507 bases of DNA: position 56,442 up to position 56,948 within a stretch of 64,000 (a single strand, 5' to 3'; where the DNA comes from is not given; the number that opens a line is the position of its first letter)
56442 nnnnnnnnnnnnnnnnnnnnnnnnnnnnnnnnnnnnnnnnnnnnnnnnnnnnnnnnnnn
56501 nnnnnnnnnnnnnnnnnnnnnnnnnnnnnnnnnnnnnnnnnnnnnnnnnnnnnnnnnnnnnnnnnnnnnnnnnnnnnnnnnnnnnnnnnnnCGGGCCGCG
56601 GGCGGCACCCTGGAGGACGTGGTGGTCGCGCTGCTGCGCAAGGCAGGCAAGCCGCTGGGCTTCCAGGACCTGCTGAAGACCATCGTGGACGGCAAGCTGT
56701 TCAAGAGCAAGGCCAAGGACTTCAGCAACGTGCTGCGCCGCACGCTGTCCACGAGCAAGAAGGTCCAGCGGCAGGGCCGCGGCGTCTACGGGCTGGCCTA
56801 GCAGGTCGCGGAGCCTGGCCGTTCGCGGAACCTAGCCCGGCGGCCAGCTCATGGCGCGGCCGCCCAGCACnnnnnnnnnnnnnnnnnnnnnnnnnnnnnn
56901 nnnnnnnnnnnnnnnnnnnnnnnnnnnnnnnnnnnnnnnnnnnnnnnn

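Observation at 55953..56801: Unusual protein: coiled coil + HARE-HTH-like domain + histone H1-like KA-repeat linker + second HARE-HTH-like domain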

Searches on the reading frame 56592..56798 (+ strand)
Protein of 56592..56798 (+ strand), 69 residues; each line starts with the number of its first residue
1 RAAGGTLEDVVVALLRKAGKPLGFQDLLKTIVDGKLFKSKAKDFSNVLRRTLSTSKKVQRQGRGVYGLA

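Call 39: search_solved_structures(query=A2, max_evalue=10, show_alignments=5)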
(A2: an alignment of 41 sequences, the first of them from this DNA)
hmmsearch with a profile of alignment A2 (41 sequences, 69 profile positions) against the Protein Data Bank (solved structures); distinct sequences matched with E-value up to 10: 7.
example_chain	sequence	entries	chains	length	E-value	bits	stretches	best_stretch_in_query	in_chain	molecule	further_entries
8fjf_A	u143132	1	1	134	0.042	16.8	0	12-37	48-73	H10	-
2krc_A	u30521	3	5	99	0.28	14.1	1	6-33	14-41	DNA-directed RNA polymerase subunit delta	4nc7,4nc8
7dxi_A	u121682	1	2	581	0.36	13.8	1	34-61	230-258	FI02838p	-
6zfb_D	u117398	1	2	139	0.46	13.5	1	6-33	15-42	DNA-directed RNA polymerase subunit delta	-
6zca_D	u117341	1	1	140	0.54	13.2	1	6-33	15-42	Probable DNA-directed RNA polymerase subunit delta,Probable DNA-directed RNA polymerase su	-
2m4k_A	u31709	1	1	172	0.66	13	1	6-33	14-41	DNA-directed RNA polymerase subunit delta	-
7f75_L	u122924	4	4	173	0.66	13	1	6-33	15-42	DNA-directed RNA polymerase subunit delta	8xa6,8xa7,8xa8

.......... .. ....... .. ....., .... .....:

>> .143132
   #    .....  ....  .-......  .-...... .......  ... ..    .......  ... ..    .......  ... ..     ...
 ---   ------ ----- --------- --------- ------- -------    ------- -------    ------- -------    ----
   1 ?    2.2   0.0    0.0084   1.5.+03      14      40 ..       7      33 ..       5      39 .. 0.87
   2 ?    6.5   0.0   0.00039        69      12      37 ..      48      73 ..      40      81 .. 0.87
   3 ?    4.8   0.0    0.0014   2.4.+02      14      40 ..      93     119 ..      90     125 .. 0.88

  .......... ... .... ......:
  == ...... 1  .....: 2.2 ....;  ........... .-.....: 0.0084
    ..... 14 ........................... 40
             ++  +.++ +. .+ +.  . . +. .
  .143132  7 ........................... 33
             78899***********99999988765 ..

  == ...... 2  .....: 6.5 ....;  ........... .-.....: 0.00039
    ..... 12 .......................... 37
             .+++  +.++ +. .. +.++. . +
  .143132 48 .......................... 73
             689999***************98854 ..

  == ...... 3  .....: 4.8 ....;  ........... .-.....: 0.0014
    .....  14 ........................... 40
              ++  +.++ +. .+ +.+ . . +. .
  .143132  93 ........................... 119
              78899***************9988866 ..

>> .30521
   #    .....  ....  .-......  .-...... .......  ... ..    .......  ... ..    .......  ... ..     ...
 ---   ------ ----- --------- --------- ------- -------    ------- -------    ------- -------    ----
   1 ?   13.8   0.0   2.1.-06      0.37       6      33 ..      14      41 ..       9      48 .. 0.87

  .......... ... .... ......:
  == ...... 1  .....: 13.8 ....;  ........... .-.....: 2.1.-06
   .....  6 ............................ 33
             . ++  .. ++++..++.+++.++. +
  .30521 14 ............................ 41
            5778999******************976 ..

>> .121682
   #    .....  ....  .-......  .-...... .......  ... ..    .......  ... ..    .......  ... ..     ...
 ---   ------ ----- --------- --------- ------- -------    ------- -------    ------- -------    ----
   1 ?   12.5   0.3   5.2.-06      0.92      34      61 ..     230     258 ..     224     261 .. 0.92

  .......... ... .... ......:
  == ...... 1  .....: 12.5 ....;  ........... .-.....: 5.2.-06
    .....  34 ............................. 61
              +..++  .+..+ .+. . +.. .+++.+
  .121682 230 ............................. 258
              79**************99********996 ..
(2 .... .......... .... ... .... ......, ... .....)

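Call 49: search_protein_representatives(alignment_id=A2)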
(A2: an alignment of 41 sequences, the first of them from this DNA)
Query: 41 sequences, 69 profile positions. Proteins with E-value up to 0.001 (for the whole library): 358; up to 1e-10: 99; up to 1e-30: 6. The best 150 are listed.
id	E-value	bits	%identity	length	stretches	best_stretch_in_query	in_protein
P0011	8.6e-64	227.3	-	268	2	4-68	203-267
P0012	1.6e-61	220.0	-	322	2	2-68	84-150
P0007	2.5e-59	213.0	-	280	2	2-68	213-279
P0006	1.6e-57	207.2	-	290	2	2-69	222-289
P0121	6.0e-32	125.3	-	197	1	2-68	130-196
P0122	6.2e-31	122.0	-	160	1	2-68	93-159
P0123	2.9e-30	119.8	-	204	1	2-68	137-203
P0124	1.6e-29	117.5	-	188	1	2-68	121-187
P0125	2.6e-29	116.8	-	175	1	3-68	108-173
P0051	2.6e-29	116.8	-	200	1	2-68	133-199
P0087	3.3e-29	116.5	-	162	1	2-68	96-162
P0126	3.8e-29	116.3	-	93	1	3-68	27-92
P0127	4.8e-29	116.0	-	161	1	2-68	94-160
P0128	5.1e-29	115.9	-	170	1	2-68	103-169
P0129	5.1e-29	115.9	-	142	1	2-68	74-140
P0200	2.0e-13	65.9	-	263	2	3-68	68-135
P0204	3.2e-11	58.9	-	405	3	7-47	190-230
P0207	1.3e-10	56.9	-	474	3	5-68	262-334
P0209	1.6e-10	56.6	-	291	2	4-67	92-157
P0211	7.4e-10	54.5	-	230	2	3-68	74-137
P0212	1.0e-09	54.0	-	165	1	3-69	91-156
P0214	2.4e-09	52.9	-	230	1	3-67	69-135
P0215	2.5e-09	52.8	-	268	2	3-68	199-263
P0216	2.8e-09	52.6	-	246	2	3-68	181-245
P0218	5.3e-09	51.7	-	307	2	3-68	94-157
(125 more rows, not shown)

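Call 51: list_cluster_members(proteins=[P0200, P0209, P0211, P0215, P0216, P0218, P0214, P0212, P0204, P0207])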
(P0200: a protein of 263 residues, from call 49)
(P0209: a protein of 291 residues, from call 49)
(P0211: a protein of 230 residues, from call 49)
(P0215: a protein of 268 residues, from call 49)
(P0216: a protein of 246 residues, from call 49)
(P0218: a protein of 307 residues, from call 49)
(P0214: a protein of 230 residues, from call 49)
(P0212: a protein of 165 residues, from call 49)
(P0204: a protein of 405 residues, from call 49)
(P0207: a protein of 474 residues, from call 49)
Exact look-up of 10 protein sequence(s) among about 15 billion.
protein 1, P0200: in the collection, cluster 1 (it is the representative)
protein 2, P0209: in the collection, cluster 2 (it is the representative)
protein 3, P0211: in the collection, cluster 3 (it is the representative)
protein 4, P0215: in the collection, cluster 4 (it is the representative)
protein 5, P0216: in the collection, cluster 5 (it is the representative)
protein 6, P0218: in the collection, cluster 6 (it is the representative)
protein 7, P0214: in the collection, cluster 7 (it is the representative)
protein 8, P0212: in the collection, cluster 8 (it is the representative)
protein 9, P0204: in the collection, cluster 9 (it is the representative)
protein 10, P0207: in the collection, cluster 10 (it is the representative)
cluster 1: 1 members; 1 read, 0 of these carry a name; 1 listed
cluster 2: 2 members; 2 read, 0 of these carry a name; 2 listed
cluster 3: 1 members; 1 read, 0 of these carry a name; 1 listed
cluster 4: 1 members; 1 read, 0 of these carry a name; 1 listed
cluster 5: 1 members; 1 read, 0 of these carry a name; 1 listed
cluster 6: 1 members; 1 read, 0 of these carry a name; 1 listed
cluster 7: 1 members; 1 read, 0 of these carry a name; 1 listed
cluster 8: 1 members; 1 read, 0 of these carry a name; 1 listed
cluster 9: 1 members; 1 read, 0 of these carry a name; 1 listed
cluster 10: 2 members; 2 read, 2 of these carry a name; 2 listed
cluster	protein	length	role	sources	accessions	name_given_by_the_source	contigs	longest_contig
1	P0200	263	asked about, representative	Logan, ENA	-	-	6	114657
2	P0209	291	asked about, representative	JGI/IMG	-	-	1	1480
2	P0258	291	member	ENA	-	-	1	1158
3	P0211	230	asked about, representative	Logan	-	-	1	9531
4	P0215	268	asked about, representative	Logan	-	-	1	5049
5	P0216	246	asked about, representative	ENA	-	-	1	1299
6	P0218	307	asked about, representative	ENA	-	-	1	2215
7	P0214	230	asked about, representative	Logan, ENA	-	-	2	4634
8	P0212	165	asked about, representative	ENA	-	-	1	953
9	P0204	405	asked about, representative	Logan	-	-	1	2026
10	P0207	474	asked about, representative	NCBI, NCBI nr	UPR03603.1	hypothetical protein HOP50_13g69330 [Chloropicon primus]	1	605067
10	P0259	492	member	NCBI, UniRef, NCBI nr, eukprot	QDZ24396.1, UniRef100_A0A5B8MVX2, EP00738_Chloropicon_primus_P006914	hypothetical protein A3770_13p69140 [Chloropicon primus] | HTH HARE-type domain-containing protein n=1 Tax=Chloropicon primus TaxID=1764295 ... | QDZ24396.1 hypothetical protein A3770_13p69140 [Chloropicon primus]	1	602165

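Call 54: search_dna_similar(query=window:56592-56798:+, collection=phages, mode=protein, max_evalue=0.01, max_rows=15)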
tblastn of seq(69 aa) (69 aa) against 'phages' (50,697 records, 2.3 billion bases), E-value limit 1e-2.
No match.

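Call 55: search_dna_similar(query=window:56592-56798:+, collection=plasmids, mode=protein, max_evalue=0.01, max_rows=15)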
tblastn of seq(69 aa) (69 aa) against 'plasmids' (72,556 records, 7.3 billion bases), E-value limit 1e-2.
No match.

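Call 71: find_homologous_proteins(query=P0211, max_evalue=0.00001)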
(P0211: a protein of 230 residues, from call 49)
Query P0211 (230 aa): 85 proteins with E <= 0.00001 among 7179 candidates.
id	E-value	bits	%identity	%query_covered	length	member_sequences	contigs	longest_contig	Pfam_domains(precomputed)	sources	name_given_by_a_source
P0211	5.5e-129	446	100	100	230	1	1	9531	-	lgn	-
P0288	1.3e-65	239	57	100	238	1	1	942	-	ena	-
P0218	1.3e-64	236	57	100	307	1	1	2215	-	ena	-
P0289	1.4e-64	236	56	100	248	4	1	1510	-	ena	-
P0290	8.1e-60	221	56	100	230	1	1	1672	-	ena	-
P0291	1.0e-59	220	58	96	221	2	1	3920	-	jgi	-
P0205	2.0e-59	219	56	100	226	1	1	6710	-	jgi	jgi:hypothetical protein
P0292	3.6e-57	212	55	100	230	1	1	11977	-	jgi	jgi:hypothetical protein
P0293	1.2e-56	210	54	100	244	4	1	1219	-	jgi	-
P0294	5.2e-54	202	55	100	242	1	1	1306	PF05066.20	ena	-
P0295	1.2e-53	200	52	100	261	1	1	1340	-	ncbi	-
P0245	1.4e-53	200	53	98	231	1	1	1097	-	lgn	-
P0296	4.4e-51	192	52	98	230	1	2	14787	-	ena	-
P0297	6.7e-51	191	51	99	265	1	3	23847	-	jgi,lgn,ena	-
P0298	1.5e-50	190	51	100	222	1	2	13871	-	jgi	-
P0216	2.4e-46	177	49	97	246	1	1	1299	-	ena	-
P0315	3.2e-32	131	43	83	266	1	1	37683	-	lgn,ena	-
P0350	6.6e-12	64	39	58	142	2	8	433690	-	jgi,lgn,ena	jgi:hypothetical protein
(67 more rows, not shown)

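Call 72: predict_structure(alignment_id=A2)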
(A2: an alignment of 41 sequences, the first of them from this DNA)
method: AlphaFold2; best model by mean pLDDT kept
length: 69 residues; sequences in the alignment: 41
mean_pLDDT: 90.1   pTM: 0.75
mean pLDDT of the five models: 90.1, 87.9, 87.8, 86.4, 86.2
residues with pLDDT >= 90: 55; 70-90: 10; 50-70: 1; < 50: 3
segments of 3 or more residues with pLDDT < 50: 1-3
pLDDT, mean of each block of 10 residues (from residue 1): 73 94 96 89 93 94 93
secondary structure, 60 per line:
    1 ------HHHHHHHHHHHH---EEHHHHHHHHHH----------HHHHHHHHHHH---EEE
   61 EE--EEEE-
elements in order: H7-18 H24-33 H44-54 E58-62 E65-68

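Call 76: find_encoding_contigs(protein=P0297, flank=5000, max_places=2)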
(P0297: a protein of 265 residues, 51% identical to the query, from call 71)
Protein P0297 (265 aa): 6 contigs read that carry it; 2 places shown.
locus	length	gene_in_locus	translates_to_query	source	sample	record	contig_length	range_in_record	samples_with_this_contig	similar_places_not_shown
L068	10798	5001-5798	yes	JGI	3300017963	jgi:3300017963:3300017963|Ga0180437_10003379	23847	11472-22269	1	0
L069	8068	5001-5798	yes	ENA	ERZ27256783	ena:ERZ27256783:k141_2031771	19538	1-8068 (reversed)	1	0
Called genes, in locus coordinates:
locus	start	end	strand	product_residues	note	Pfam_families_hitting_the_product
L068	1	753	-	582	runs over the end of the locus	PF00884:Sulfatase, PF16347:SGSH_C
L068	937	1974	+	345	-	PF01641:SelR, PF01625:PMSR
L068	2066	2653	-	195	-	PF11950:DUF3467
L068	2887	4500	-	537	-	PF00353:HemolysinCabind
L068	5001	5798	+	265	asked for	-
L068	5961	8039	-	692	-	-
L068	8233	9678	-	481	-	PF02310:B12-binding, PF04055:Radical_SAM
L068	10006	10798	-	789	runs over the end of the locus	?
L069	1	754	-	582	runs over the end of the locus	PF00884:Sulfatase, PF16347:SGSH_C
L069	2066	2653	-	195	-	PF11950:DUF3467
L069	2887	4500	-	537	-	PF00353:HemolysinCabind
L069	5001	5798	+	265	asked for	-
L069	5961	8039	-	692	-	-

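Call 77: find_encoding_contigs(protein=P0315, flank=5000, max_places=1)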
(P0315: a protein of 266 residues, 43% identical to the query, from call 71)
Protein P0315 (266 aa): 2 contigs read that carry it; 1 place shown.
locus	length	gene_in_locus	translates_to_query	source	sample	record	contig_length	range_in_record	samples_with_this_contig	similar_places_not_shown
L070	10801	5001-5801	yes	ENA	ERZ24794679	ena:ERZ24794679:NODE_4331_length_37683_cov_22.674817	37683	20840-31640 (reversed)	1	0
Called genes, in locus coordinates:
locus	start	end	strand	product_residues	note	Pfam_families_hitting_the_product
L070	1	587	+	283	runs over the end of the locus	PF01513:NAD_kinase, PF20143:NAD_kinase_C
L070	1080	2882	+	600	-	PF02518:HATPase_c (weak), PF00204:DNA_gyraseB, PF01751:Toprim, PF00986:DNA_gyraseB_C (weak)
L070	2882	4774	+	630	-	PF00521:DNA_topoisoIV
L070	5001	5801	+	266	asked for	-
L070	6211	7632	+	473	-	PF00884:Sulfatase, PF01663:Phosphodiest (weak), PF16347:SGSH_C, PF14707:Sulfatase_C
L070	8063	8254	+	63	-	PF14707:Sulfatase_C (weak)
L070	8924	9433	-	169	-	-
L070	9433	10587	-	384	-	-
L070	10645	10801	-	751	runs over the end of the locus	PF13415:Beta-prop_FBX42 (faint), PF13964:Beta-prop_Calicin (faint), PF24981:Beta-prop_ATRN-LZTR1 (faint), PF25210:Kelch_FKB95 (faint), PF01344:Kelch_1 (faint), PF07646:Kelch_2 (faint), PF24681:Kelch_KLHDC2_KLHL20_DRC7 (weak)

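Call 78: find_encoding_contigs(protein=P0350, flank=5000, max_places=1)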
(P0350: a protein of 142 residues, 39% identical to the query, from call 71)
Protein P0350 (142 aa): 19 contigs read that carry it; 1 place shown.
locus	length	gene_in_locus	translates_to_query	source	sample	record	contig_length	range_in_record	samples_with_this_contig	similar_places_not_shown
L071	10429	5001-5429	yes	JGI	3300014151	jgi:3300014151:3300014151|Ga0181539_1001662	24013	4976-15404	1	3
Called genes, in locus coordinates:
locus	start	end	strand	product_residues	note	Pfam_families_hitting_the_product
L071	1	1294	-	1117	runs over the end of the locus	-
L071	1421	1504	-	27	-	-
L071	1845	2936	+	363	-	PF00144:Beta-lactamase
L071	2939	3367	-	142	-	-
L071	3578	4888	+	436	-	PF01554:MatE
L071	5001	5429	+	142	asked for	-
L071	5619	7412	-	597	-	PF01261:AP_endonuc_2, PF08240:ADH_N, PF00107:ADH_zinc_N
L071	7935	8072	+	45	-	-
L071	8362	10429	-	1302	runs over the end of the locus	PF14870:PSII_BNR (faint), PF15902:Sortilin-Vps10 (faint), PF25852:DUF6242_C (faint), PF07494:Reg_prop (faint)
